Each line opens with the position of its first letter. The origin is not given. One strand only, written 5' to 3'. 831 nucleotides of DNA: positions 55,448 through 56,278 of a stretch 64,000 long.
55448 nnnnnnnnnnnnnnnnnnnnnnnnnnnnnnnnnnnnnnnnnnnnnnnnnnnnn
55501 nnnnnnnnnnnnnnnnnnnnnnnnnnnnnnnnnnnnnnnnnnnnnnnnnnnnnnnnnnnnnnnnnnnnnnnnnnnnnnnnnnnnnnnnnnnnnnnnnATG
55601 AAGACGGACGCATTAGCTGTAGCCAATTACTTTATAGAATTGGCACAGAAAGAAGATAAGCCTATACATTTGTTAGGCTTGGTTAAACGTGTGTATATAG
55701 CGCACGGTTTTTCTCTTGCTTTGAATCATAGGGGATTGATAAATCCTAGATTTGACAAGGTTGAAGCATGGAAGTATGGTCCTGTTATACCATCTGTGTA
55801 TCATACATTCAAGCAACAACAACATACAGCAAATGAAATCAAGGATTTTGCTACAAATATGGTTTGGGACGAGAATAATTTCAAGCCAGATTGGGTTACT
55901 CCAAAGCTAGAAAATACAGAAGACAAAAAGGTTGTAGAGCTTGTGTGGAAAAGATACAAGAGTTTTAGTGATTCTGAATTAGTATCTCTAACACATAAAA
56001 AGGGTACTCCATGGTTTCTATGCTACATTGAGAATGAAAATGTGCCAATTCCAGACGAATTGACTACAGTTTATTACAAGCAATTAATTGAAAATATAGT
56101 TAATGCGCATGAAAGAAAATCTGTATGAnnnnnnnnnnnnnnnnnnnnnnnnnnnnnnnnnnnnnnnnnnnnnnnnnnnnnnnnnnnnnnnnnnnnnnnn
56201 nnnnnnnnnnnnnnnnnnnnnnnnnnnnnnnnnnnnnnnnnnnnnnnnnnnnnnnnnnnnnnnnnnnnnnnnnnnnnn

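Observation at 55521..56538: Self-contained two-gene cassette: Panacea-domain protein coupled to a small two-helix membrane protein (candidate phage-borne PanA-PanT toxin-antitoxin / defence pair)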

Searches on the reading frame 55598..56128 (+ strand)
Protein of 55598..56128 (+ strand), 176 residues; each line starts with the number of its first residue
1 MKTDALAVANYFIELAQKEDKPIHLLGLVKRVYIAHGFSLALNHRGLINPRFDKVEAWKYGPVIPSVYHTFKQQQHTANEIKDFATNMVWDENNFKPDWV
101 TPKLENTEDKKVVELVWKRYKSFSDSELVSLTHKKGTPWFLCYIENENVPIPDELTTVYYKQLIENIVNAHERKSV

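Call 3: search_protein_families(library=pfam, proteins=[window:55598-56128:+], max_evalue=1)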
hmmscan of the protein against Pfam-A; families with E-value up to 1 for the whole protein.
window:55598-56128:+ (176 aa): 2 families
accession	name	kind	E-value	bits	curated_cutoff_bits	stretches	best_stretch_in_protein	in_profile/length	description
PF13274.11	SocA_Panacea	-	7.1e-18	66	25.7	1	28-139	1-112/113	Antitoxin SocA-like, Panacea domain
PF05791.16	Bacillus_HBL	-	0.11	12.7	29.1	1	72-116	119-163/177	Bacillus haemolytic enterotoxin (HBL)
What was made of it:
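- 55598..56128 (+): panA: standalone Panacea-domain antitoxin, 176 aa, with no N-terminal accessory domain. PF13274 at 66 bits against a cutoff of 25.7 (call 3).
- Checked: It matches Pfam PF13274 SocA_Panacea over the whole model (1-112 of 113), E 7e-18, 66 bits against a gathering score of 25.7 (call 3).
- PF13274 is matched above threshold over the full model (call 3).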

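Call 4: search_protein_families(library=phrogs, proteins=[window:55598-56128:+], max_evalue=1)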
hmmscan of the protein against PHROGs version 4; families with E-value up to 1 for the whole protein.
window:55598-56128:+ (176 aa): 5 families
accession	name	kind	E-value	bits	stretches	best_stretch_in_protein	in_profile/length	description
phrog_1281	-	unknown function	6.7e-32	111.8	1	2-168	7-161/195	-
phrog_10390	-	unknown function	5.8e-24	86.1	1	3-167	149-298/299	-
phrog_16349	-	unknown function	0.0077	17.5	1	70-147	45-119/139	-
phrog_15248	-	unknown function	0.059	14.7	1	89-169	27-109/129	-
phrog_23769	-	unknown function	0.14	13.2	1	76-98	21-43/59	-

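Call 5: search_protein_families(library=padloc, proteins=[window:55598-56128:+], max_evalue=1)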
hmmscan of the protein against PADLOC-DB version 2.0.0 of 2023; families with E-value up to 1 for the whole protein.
window:55598-56128:+ (176 aa): 0 families
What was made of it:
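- Tried and rejected: PADLOC gave nothing for either protein (call 5).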

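Call 6: search_protein_families(library=ncbifam, proteins=[window:55598-56128:+], max_evalue=1)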
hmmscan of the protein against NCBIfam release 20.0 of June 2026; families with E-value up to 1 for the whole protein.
window:55598-56128:+ (176 aa): 1 family
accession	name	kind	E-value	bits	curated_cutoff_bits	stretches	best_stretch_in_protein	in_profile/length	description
NF047745.1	SocA_antitoxin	equivalog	3.7e-24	85.4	190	1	4-162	2-157/176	type VI toxin-antitoxin system SocA family antitoxin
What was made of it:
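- On SocAB type VI TA: NF047745 scores 85.4 bits against a cutoff of 190 (call 6).
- Closest known: SocAB. Different: The NCBIfam SocA equivalog scores 85 bits against a cutoff of 190 (call 6).
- No known toxin domain is detected in PanT (calls 3, 5, 6).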

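Call 31: find_homologous_proteins(query=window:55598-56128:+, max_evalue=1e-10)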
Query window:55598-56128:+ (176 aa): 705 proteins with E <= 1e-10 among 810 candidates; the best 120 are listed.
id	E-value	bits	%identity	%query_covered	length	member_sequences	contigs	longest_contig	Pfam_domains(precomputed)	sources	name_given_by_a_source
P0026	9.5e-116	402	99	100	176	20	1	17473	PF13274.12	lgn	-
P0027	5.2e-102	357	90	100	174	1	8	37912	PF13274.12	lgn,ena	-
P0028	2.3e-90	319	78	99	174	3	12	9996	PF13274.12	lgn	-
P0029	9.9e-90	317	77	100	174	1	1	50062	PF13274.12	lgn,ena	-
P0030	2.2e-89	316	79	100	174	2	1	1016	PF13274.12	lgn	-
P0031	5.1e-86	305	73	100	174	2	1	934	PF13274.12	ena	-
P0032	2.2e-85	303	74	100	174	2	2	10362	PF13274.12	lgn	-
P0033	9.5e-72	258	66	98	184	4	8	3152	PF13274.12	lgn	-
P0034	2.3e-70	254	67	96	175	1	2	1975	PF13274.12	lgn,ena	-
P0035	3.1e-70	253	67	96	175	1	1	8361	PF13274.12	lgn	-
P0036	5.6e-70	253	67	96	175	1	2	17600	PF13274.12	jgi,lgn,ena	jgi:uncharacterized phage-associated protein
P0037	1.0e-69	252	62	99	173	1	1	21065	PF13274.12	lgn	-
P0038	1.7e-69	251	67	96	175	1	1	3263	PF13274.12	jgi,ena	jgi:uncharacterized phage-associated protein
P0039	1.7e-69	251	67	96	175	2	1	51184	PF13274.12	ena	-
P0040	2.0e-69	251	66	96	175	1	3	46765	PF13274.12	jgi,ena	jgi:uncharacterized phage-associated protein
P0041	2.7e-69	250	62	99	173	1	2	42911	PF13274.12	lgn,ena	-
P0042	5.0e-69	249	68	96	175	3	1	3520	PF13274.12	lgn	-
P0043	7.3e-69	249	66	96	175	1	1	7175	PF13274.12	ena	-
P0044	8.6e-69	249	61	99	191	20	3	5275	PF13274.12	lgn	-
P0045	9.7e-69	249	67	96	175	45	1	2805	PF13274.12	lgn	-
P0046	9.8e-69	248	64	96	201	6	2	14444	PF13274.12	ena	-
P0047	1.4e-68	248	63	99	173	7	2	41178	PF13274.12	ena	-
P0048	1.6e-68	248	66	95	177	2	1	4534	PF13274.12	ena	-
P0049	2.0e-68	248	66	96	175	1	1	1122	PF13274.12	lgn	-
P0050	2.9e-68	247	65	100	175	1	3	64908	PF13274.12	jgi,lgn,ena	jgi:uncharacterized phage-associated protein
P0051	4.1e-68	246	61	98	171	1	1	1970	PF13274.12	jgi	-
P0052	4.5e-68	246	67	96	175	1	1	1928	PF13274.12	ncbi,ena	-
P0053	5.7e-68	246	67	95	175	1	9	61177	PF13274.12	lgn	-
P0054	8.8e-68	245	67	96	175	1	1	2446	PF13274.12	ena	-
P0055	9.5e-68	245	62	98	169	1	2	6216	PF13274.12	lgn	-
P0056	1.5e-67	245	61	98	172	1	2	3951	PF13274.12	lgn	-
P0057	2.9e-67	244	61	99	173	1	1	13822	PF13274.12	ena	-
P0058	3.4e-67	243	63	96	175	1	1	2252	PF13274.12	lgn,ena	-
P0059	3.6e-67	243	66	96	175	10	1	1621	PF13274.12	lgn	-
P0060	4.0e-67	243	65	97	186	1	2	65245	PF13274.12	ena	-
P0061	4.7e-67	243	63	96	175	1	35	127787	PF13274.12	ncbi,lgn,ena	-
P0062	4.9e-67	243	65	95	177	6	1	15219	PF13274.12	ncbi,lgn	-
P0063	5.1e-67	243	61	99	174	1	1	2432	PF13274.12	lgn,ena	-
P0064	7.6e-67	242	63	97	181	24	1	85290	PF13274.12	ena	-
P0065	8.8e-67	242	63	95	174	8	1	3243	PF13274.12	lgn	-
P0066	1.0e-66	242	62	97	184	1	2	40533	PF13274.12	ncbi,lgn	-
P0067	2.2e-66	241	65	95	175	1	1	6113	PF13274.12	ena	-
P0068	2.5e-66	241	64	96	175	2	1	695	PF13274.12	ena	-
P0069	2.8e-66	240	60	97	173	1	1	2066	PF13274.12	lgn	-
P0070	6.3e-66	239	61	94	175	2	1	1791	PF13274.12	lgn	-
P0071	7.2e-66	239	62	98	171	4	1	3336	PF13274.12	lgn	-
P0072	1.0e-65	239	62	94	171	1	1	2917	PF13274.12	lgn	-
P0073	1.1e-65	239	61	98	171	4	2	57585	PF13274.12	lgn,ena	-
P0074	1.8e-65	238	63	95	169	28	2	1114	PF13274.12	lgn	-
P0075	2.1e-65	238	63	96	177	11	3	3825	PF13274.12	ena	-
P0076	2.9e-65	237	62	98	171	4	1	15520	PF13274.12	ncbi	-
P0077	3.5e-65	237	60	98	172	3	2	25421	PF13274.12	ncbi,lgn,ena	-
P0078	3.5e-65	237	60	99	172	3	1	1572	PF13274.12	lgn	-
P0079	4.1e-65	237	61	99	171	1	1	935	PF13274.12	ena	-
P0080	4.9e-65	236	61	98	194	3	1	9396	PF13274.12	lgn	-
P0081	6.3e-65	236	62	95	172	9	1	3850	PF13274.12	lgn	-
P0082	6.6e-65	236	61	98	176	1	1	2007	PF13274.12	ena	-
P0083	7.0e-65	236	59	100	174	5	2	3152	PF13274.12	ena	-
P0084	7.1e-65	236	60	99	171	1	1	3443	PF13274.12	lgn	-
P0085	8.4e-65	236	61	97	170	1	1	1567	PF13274.12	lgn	-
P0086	1.0e-64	235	61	99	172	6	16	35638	PF13274.12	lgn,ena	-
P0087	1.1e-64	235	62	99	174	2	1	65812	PF13274.12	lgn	-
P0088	1.4e-64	235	61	99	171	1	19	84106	PF13274.12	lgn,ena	-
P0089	1.4e-64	235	62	98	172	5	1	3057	PF13274.12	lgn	-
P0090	1.4e-64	235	62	96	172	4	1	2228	PF13274.12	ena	-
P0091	1.9e-64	235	59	99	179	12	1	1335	PF13274.12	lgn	-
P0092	2.0e-64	234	63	95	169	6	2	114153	PF13274.12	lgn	-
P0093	2.3e-64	234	63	96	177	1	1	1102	PF13274.12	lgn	-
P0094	3.1e-64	234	62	96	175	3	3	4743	PF13274.12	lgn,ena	-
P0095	3.5e-64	234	62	95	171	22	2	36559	PF13274.12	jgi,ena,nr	jgi:phage protein|nr:MAG TPA: hypothetical protein [Caudoviricetes sp.]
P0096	3.5e-64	234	63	95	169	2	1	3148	PF13274.12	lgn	-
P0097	4.3e-64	233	61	97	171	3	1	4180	PF13274.12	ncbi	-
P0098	7.1e-64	233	60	98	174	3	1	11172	PF13274.12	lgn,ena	-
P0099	7.4e-64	233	62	95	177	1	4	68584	PF13274.12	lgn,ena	-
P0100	7.8e-64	233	59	99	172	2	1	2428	PF13274.12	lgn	-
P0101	8.8e-64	232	61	95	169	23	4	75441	PF13274.12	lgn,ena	-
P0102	9.0e-64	232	58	98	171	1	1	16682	PF13274.12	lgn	-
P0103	1.1e-63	232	61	94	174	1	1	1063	PF13274.12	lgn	-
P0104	1.1e-63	232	59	98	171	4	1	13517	PF13274.12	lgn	-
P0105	1.3e-63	232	60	98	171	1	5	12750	PF13274.12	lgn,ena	-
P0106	1.3e-63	232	61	96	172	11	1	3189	PF13274.12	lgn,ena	-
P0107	1.3e-63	232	62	95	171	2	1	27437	PF13274.12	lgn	-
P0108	1.8e-63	231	62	95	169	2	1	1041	PF13274.12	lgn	-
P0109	1.9e-63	231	63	93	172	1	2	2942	PF13274.12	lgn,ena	-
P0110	1.9e-63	231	60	97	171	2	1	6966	PF13274.12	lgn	-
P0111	1.9e-63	231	60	95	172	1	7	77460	PF13274.12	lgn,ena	-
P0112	2.1e-63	231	58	98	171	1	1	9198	PF13274.12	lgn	-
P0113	2.2e-63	231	61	98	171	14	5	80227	PF13274.12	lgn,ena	-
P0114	2.3e-63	231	59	99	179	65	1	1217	PF13274.12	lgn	-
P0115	2.4e-63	231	59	98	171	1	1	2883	PF13274.12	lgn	-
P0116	2.6e-63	231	59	98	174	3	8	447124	PF13274.12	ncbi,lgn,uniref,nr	ncbi:type II toxin-antitoxin system antitoxin SocA domain-containing protein [uncultured Alistipes s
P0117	2.7e-63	231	63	95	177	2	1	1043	PF13274.12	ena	-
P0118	2.7e-63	231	60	97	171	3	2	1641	PF13274.12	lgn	-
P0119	2.7e-63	231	60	98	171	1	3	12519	PF13274.12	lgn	-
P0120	3.1e-63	231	58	98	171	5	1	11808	PF13274.12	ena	-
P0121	3.6e-63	230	62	96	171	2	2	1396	PF13274.12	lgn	-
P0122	3.8e-63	230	59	96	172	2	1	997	PF13274.12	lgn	-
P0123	4.1e-63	230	62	95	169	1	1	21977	PF13274.12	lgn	-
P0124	4.4e-63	230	61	98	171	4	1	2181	PF13274.12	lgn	-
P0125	4.8e-63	230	58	98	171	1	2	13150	PF13274.12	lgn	-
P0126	5.2e-63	230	62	95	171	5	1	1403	PF13274.12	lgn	-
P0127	6.3e-63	230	59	98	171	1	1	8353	PF13274.12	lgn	-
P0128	6.4e-63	230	62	94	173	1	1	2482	PF13274.12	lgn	-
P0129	6.5e-63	230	59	95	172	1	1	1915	PF13274.12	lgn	-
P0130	6.9e-63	229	59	99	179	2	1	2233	PF13274.12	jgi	-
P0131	7.0e-63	229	62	96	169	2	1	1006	PF13274.12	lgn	-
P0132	7.6e-63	229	59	95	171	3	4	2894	PF13274.12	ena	-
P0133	8.4e-63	229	64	93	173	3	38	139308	PF13274.12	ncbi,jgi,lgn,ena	-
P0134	8.8e-63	229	58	98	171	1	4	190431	PF13274.12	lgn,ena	-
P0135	9.0e-63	229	61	95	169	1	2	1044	PF13274.12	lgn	-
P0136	9.6e-63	229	58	98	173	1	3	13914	PF13274.12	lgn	-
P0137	9.7e-63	229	62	95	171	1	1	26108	PF13274.12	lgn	-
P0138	1.4e-62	228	61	94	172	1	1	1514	PF13274.12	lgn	-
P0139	1.6e-62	228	59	96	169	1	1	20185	PF13274.12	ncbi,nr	ncbi:MAG: DUF4065 domain-containing protein [Clostridium sp.]|nr:DUF4065 domain-containing protein [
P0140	1.6e-62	228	61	97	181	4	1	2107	PF13274.12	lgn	-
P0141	1.6e-62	228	59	95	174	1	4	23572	PF13274.12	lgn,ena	-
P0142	1.8e-62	228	62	95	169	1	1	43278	PF13274.12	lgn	-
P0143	1.9e-62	228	61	98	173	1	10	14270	PF13274.12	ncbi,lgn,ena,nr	ncbi:MAG TPA: hypothetical protein DCW90_16125 [Lachnospiraceae bacterium]|nr:hypothetical protein [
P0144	2.1e-62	228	62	95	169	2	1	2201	PF13274.12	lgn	-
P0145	2.5e-62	228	61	95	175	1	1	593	PF13274.12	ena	-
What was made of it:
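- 55598..56128 (+): There are 705 homologues at E<=1e-10, all 169-201 aa among those listed (call 31).
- Tried and rejected: It lies within the -7 box (55545-55552), which would put it upstream of any transcription start from this promoter, and homologues are 169-201 aa, mostly 171-177 (call 31).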

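Call 32: find_encoding_contigs(protein=P0116, flank=2500, max_places=3)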
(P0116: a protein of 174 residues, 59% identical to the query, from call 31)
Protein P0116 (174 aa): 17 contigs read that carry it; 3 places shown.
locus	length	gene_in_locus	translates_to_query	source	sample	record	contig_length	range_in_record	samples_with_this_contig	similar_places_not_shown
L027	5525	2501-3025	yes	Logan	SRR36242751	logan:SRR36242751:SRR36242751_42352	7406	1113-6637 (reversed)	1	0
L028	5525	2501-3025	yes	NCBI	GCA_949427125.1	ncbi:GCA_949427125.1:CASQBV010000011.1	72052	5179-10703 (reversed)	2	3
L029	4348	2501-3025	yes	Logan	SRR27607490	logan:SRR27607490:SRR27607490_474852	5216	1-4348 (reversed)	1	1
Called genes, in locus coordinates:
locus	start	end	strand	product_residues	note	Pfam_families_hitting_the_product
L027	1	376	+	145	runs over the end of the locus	PF02502:LacAB_rpiB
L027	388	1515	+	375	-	PF12412:DUF3667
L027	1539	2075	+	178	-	-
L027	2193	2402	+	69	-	-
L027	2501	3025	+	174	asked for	PF13274:SocA_Panacea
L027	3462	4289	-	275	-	PF00288:GHMP_kinases_N, PF08544:GHMP_kinases_C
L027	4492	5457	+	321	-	PF08885:GSCFA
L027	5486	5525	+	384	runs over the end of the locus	?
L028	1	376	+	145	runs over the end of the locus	PF02502:LacAB_rpiB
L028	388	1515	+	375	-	PF12412:DUF3667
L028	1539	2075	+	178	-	-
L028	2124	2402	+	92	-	-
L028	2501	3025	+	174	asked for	PF13274:SocA_Panacea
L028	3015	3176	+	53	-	-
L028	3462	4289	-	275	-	PF00288:GHMP_kinases_N, PF08544:GHMP_kinases_C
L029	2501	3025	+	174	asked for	PF13274:SocA_Panacea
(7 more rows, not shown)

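Call 33: find_encoding_contigs(protein=P0061, flank=2500, max_places=3)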
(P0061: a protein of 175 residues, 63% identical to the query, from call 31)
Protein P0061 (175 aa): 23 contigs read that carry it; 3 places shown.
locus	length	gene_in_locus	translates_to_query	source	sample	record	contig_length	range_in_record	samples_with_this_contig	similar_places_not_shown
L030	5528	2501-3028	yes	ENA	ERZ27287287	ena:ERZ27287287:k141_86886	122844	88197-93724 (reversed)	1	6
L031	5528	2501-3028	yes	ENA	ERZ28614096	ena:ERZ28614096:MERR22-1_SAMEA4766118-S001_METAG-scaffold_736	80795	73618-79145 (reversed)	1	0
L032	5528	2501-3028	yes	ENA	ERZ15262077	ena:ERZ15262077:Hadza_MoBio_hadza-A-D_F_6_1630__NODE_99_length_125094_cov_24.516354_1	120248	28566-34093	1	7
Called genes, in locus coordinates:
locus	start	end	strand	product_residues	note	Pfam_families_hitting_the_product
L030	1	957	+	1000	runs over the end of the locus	PF08757:CotH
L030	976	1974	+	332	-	PF12799:LRR_4 (faint)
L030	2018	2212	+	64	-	-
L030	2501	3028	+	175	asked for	PF13274:SocA_Panacea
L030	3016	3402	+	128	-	-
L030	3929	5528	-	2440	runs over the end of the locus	-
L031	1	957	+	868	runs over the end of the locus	?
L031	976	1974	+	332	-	PF12799:LRR_4 (faint)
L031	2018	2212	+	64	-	-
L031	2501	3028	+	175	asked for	PF13274:SocA_Panacea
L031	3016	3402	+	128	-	-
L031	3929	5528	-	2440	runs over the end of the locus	-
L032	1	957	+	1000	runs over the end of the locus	PF08757:CotH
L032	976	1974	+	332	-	PF12799:LRR_4 (faint)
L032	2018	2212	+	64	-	-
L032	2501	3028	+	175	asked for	PF13274:SocA_Panacea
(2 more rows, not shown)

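Call 34: find_encoding_contigs(protein=P0143, flank=2500, max_places=3)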
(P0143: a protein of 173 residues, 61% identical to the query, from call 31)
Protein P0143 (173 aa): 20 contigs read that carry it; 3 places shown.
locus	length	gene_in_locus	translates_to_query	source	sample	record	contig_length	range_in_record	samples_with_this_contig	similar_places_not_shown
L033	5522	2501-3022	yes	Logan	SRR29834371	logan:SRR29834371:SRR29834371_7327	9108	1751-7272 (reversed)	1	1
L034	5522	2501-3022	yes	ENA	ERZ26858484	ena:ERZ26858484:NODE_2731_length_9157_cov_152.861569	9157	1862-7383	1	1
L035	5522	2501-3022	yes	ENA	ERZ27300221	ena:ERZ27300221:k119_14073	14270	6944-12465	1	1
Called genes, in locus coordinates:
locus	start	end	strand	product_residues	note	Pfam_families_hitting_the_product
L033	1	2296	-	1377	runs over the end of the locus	?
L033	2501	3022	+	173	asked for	PF13274:SocA_Panacea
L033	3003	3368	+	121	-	-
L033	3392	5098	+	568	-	-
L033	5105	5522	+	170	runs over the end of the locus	-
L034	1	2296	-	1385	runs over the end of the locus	?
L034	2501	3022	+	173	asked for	PF13274:SocA_Panacea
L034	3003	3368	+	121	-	-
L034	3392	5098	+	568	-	-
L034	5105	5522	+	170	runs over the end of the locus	-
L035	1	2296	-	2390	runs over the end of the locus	-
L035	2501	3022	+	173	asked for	PF13274:SocA_Panacea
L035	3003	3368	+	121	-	-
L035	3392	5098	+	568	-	-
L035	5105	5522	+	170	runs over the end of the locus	-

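Call 43: search_dna_similar(query=window:55598-56128:+, collection=phages, mode=protein, max_evalue=1e-10, max_rows=40)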
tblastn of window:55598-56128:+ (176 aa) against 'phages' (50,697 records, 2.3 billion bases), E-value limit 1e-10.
Records with a match: 19; places in all: 19; records where one place covers at least 80% of the query: 18.
Best place of each record, by identity: <60% 19.
By first word of the organism name: Pseudomonas 14; Escherichia 3; Halomonas 1; Paracoccus 1.
By host as written in the record: Pseudomonas aeruginosa 12; Pseudomonas aeruginosa PACL 1; Pseudomonas aeruginosa PA14 1; Halomonas meridiana 1; Escherichia coli STEC1575 1; Escherichia coli ECOR13 1; Escherichia coli strain O174:H21 isolate 1720a 1; Paracoccus sulfuroxidans JCM 14013 1.
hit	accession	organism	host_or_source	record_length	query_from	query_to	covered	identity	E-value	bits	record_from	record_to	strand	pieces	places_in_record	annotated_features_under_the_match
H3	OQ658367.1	Pseudomonas phage sp.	Pseudomonas aeruginosa PACL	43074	4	164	91%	37.0%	2e-17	84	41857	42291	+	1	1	none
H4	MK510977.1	Pseudomonas phage vB_Pae_CF183a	Pseudomonas aeruginosa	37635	4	164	91%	36.4%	5e-17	83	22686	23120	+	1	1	hypothetical protein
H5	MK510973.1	Pseudomonas phage vB_Pae_CF127a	Pseudomonas aeruginosa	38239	4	164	91%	36.4%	5e-17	83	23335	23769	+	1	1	hypothetical protein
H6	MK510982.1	Pseudomonas phage vB_Pae_BR161c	Pseudomonas aeruginosa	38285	4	164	91%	36.4%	5e-17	83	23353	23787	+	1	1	hypothetical protein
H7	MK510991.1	Pseudomonas phage vB_Pae_BR141a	Pseudomonas aeruginosa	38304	4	164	91%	36.4%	5e-17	83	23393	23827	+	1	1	hypothetical protein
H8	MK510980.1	Pseudomonas phage vB_Pae_BR123a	Pseudomonas aeruginosa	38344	4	164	91%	36.4%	5e-17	83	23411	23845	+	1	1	hypothetical protein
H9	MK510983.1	Pseudomonas phage vB_Pae_BR178a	Pseudomonas aeruginosa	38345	4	164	91%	36.4%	5e-17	83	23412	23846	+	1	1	hypothetical protein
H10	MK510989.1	Pseudomonas phage vB_Pae_BR322a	Pseudomonas aeruginosa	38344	4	164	91%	36.4%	5e-17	83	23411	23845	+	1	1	hypothetical protein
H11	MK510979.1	Pseudomonas phage vB_Pae_BR52a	Pseudomonas aeruginosa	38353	4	164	91%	36.4%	5e-17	83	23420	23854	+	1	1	hypothetical protein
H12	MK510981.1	Pseudomonas phage vB_Pae_BR143a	Pseudomonas aeruginosa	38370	4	164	91%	36.4%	5e-17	83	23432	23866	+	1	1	hypothetical protein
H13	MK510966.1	Pseudomonas phage vB_Pae_CF53a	Pseudomonas aeruginosa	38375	4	164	91%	36.4%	5e-17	83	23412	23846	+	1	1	hypothetical protein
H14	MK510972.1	Pseudomonas phage vB_Pae_CF121c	Pseudomonas aeruginosa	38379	4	164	91%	36.4%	5e-17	83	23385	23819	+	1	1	hypothetical protein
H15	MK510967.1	Pseudomonas phage vB_Pae_CF54a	Pseudomonas aeruginosa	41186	4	164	91%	36.4%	5e-17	83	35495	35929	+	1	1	hypothetical protein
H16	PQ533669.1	Pseudomonas phage Pacha_bin_1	Pseudomonas aeruginosa PA14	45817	4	164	91%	36.4%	5e-17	83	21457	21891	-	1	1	hypothetical protein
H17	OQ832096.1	Halomonas phage vB_HmeY_H4907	Halomonas meridiana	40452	7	164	90%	35.9%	9e-19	88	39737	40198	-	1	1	protein of unknown function DUF4065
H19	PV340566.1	Escherichia phage PhiR47_1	Escherichia coli ECOR13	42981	8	166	90%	34.0%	1e-16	82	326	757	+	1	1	PanA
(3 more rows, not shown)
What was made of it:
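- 55598..56128 (+): It is 34% identical to E. coli prophage PanA (call 43).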

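Call 44: get_annotated_region(hit=H19, flank=1500)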
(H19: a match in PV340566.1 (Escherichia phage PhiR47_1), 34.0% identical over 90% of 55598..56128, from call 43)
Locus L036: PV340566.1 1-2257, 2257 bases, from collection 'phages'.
description: Escherichia phage PhiR47_1, complete genome.
organism: Escherichia phage PhiR47_1 (NCBI taxid 3416488)
taxonomy: Viruses
host: Escherichia coli ECOR13; source: -; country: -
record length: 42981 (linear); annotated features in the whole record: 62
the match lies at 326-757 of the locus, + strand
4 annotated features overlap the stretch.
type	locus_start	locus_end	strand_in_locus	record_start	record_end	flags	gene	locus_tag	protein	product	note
CDS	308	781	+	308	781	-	-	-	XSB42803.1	PanA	PanA antitoxin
CDS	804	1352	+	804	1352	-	-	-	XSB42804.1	PanT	PanT toxin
CDS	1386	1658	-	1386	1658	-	-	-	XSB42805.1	hypothetical protein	FIG00640518: hypothetical protein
CDS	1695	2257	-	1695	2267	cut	-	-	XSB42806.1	exodeoxyribonuclease VIII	Exodeoxyribonuclease VIII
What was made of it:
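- PhiR47_1 annotates the same pair as PanA/PanT (call 44).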

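Call 45: get_annotated_region(hit=H4, flank=1500)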
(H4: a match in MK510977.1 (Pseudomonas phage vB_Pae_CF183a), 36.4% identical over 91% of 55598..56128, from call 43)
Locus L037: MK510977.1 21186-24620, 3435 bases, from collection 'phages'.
description: Pseudomonas phage vB_Pae_CF183a, partial genome.
organism: Pseudomonas phage vB_Pae_CF183a (NCBI taxid 2563557)
taxonomy: Viruses; Duplodnaviria; Heunggongvirae; Uroviricota; Caudoviricetes
host: Pseudomonas aeruginosa; source: lung of cystic fibrosis patients; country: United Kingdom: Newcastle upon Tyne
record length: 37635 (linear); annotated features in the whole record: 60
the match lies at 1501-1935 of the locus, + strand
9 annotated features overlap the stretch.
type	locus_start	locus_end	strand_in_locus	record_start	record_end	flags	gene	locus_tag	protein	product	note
CDS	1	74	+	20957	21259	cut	-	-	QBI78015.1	hypothetical protein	FIG00958463: hypothetical protein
CDS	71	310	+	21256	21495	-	-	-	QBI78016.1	hypothetical protein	-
CDS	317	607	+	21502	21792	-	-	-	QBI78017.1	hypothetical protein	-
CDS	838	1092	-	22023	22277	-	-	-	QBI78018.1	hypothetical protein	-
CDS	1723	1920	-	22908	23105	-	-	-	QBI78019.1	hypothetical protein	-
CDS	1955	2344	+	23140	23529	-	-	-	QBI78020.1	hypothetical protein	-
CDS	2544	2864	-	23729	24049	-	-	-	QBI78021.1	hypothetical protein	-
CDS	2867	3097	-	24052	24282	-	-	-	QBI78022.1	transcriptional regulator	Phage transcriptional regulator Mnt (ACLAME 243)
CDS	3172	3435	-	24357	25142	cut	-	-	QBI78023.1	hypothetical protein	-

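Call 53: search_solved_structures(query=window:55598-56128:+, max_evalue=0.01, show_alignments=1)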
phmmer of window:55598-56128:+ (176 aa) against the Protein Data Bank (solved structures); distinct sequences matched with E-value up to 0.01: 0.
